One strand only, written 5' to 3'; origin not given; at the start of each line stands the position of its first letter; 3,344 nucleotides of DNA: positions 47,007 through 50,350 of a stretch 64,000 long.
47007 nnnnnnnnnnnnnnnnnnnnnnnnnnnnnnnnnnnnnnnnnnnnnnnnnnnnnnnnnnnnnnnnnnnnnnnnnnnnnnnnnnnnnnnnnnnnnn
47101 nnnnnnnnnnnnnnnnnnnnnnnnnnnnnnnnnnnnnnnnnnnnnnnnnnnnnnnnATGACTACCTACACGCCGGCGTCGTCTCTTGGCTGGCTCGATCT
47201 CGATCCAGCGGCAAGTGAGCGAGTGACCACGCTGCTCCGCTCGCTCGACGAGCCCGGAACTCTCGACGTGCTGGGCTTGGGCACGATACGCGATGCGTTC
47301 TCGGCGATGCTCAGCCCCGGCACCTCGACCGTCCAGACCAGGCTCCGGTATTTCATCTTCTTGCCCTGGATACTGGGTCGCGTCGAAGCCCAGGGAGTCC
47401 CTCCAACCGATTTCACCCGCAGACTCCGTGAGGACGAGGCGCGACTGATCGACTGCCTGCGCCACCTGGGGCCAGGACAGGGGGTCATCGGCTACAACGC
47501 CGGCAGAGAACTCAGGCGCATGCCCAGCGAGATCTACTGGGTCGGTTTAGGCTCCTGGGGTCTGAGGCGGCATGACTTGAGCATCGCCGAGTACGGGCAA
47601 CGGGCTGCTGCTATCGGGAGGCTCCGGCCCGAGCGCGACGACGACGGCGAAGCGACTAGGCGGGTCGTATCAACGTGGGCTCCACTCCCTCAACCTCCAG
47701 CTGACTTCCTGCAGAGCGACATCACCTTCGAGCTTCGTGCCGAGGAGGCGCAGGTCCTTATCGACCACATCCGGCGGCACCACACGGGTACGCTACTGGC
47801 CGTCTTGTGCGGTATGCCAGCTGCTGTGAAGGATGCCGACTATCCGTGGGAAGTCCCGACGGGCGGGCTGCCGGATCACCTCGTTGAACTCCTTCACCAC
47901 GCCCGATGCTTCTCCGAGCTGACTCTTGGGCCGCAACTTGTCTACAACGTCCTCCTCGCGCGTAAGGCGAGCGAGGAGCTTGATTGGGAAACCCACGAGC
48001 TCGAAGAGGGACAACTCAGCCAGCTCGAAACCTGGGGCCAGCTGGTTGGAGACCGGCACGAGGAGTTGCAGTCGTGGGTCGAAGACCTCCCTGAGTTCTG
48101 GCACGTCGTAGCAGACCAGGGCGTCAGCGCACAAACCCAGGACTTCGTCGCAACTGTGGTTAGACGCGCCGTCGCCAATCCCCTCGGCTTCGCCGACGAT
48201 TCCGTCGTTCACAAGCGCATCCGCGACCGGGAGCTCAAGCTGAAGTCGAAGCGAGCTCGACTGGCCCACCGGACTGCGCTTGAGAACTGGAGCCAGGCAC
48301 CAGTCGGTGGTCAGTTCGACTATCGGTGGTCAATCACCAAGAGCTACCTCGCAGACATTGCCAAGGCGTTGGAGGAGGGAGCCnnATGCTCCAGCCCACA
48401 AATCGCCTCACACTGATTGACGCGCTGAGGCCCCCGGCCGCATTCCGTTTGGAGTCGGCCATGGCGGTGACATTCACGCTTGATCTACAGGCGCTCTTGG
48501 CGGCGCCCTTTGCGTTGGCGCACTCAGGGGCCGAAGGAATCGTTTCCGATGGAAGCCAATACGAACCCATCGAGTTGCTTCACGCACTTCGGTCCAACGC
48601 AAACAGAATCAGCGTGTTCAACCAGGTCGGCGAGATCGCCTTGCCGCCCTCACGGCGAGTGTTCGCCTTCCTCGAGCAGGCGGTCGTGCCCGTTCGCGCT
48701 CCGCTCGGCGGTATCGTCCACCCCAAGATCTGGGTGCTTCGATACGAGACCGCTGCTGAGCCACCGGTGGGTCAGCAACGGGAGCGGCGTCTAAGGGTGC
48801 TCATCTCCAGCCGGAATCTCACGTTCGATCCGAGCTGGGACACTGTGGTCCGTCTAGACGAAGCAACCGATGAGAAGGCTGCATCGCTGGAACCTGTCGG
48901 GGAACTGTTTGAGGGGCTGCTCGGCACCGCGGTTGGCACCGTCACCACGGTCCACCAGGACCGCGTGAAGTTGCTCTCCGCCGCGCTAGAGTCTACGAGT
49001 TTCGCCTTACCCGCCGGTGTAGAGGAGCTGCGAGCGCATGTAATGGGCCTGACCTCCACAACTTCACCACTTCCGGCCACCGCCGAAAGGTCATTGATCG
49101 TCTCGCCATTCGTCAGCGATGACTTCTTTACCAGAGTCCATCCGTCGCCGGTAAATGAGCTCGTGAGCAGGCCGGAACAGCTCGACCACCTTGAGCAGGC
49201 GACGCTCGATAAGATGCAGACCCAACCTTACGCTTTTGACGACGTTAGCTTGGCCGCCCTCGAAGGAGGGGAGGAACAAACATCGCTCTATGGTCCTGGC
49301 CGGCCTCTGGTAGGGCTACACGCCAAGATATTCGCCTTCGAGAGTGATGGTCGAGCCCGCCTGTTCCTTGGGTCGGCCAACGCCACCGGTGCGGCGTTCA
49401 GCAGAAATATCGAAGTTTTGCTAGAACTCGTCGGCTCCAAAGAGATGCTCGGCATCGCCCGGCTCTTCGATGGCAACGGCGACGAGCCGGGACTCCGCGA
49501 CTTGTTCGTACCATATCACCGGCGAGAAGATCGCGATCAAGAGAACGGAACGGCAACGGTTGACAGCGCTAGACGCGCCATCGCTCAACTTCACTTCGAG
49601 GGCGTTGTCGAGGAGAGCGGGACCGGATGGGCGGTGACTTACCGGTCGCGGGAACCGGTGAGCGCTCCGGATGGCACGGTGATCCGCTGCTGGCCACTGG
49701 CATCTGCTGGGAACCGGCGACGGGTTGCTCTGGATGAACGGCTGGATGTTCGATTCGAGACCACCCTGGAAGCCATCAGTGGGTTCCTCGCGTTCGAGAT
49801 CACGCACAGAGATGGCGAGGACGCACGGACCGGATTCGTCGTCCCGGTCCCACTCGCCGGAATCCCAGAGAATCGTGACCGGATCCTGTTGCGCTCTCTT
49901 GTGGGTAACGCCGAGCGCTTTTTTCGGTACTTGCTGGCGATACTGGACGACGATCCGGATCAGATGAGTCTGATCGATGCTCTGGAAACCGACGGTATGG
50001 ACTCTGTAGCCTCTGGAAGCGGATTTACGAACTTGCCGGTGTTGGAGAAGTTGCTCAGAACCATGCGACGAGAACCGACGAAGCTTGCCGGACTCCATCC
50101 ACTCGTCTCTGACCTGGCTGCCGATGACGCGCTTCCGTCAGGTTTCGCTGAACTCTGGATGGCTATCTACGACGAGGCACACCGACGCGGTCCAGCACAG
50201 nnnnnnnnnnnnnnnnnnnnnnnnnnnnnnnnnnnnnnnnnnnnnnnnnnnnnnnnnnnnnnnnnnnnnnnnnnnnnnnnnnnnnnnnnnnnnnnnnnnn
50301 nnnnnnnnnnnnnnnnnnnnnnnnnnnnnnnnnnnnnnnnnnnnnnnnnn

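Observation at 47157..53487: Overlap-coupled three-gene cassette: unknown 409-aa protein, PLD-family nuclease, SNF2-like helicase. It is not obviously any named defence system.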

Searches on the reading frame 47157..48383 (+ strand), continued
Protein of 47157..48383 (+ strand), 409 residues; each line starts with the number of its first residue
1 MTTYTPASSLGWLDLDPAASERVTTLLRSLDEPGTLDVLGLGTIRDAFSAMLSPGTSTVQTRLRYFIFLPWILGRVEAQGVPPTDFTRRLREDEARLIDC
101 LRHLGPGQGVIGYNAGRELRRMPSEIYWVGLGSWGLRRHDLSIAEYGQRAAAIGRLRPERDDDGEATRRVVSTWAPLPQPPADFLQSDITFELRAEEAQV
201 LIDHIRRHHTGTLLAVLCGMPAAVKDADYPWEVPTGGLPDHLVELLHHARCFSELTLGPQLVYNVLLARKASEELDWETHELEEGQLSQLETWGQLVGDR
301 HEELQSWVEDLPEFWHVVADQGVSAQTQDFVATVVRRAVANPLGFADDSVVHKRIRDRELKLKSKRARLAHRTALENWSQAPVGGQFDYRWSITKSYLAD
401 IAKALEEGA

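Call 56: get_annotated_region(hit=H3, flank=7000)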
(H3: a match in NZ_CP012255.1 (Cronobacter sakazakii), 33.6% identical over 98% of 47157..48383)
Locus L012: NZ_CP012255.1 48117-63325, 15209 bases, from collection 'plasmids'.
description: Cronobacter sakazakii strain NCTC 8155 plasmid pCS2, complete sequence
organism: Cronobacter sakazakii (NCBI taxid 28141)
taxonomy: Bacteria; Pseudomonadota; Gammaproteobacteria; Enterobacterales; Enterobacteriaceae; Cronobacter; Cronobacter sakazakii
host: -; source: milk; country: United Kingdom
typing (MOB-suite, as given by PLSDB): non-mobilizable; replicon IncFIB,rep_cluster_574
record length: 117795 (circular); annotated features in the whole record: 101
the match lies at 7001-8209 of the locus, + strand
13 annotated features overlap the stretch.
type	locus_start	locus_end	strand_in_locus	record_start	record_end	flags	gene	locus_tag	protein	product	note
CDS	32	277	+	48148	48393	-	-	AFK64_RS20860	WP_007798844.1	YmjA family protein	-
CDS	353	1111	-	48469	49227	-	-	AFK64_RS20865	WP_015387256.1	ABC transporter ATP-binding protein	-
CDS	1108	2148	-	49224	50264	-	-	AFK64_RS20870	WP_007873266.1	iron chelate uptake ABC transporter family permease subunit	-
CDS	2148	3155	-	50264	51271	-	-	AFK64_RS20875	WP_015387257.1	ABC transporter substrate-binding protein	-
CDS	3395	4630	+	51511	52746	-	-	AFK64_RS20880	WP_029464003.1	MFS transporter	GO:0055085 - transmembrane transport [Evidence IEA]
CDS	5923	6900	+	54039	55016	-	-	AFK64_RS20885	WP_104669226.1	tyrosine-type recombinase/integrase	GO:0015074 - DNA integration [Evidence IEA]; GO:0006310 - DNA recombination [Evidence IEA]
CDS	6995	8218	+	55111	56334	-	-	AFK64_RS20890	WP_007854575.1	DUF6361 family protein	-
CDS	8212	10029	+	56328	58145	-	-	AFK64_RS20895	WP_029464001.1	phospholipase D family protein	-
CDS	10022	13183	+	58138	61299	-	-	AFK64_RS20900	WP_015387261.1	helicase-related protein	-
CDS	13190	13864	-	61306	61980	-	-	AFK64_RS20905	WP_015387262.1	SDR family oxidoreductase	-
CDS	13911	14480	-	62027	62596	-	-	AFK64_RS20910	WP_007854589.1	histidine phosphatase family protein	-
CDS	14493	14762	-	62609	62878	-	-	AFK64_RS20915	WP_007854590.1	hypothetical protein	-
CDS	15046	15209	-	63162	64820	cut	-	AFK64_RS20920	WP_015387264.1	methyl-accepting chemotaxis protein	GO:0007165 - signal transduction [Evidence IEA]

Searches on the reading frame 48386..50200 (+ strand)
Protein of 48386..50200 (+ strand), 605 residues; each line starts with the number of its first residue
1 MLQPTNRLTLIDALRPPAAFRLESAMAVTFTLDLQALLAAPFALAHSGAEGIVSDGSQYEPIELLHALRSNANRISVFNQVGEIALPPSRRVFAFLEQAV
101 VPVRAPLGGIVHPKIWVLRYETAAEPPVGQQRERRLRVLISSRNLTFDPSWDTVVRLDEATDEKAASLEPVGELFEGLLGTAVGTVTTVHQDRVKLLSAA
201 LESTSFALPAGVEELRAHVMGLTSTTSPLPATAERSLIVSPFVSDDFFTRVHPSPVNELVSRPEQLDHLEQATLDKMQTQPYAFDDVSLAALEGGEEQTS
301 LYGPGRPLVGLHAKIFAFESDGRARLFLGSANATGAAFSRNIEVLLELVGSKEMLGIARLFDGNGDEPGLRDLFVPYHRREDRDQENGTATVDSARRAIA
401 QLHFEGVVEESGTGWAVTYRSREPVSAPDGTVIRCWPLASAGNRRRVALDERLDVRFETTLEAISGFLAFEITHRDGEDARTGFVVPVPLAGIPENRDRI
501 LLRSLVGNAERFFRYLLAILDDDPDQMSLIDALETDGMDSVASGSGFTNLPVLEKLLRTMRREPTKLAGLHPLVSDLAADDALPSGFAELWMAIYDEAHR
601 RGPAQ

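Call 9: search_protein_families(library=pfam, proteins=[window:48386-50200:+], max_evalue=0.01)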
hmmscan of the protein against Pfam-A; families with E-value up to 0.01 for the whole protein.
window:48386-50200:+ (605 aa): 1 family
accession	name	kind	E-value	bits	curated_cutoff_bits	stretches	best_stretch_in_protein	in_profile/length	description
PF13091.12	PLDc_2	-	0.0005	20.4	27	1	311-361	81-128/132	PLD-like domain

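Call 10: search_protein_families(library=padloc, proteins=[window:48386-50200:+], max_evalue=0.01)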
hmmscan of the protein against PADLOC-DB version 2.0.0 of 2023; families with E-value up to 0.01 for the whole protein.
window:48386-50200:+ (605 aa): 6 families
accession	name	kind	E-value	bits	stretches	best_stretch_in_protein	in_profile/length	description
PDLC03829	ZacB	-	1e-141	471.7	1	1-597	1-580/586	-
PDLC02587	DrmC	-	0.00032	17.8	1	309-346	203-237/267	DrmC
PDLC02607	DrmC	-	0.0016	15.8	1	308-344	200-233/265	DrmC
PDLC02585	DrmC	-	0.0043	14.7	0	311-344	194-224/253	DrmC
PDLC02597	DrmC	-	0.0072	14.2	0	304-344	177-215/242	DrmC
PDLC02606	DrmC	-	0.0083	13.9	0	311-348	123-157/182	DrmC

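Call 11: search_protein_families(library=ncbifam, proteins=[window:48386-50200:+], max_evalue=0.01)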
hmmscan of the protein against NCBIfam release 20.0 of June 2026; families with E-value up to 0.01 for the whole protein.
window:48386-50200:+ (605 aa): 1 family
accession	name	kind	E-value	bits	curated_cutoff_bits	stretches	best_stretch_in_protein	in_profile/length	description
NF038319.1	DISARM_DrmC_I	equivalog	0.00016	21.3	133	1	310-344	183-214/236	DISARM system phospholipase D-like protein DrmC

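Call 26: search_solved_structures(query=window:48386-50200:+, max_evalue=0.1)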
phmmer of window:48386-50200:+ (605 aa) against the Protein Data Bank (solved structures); distinct sequences matched with E-value up to 0.1: 0.
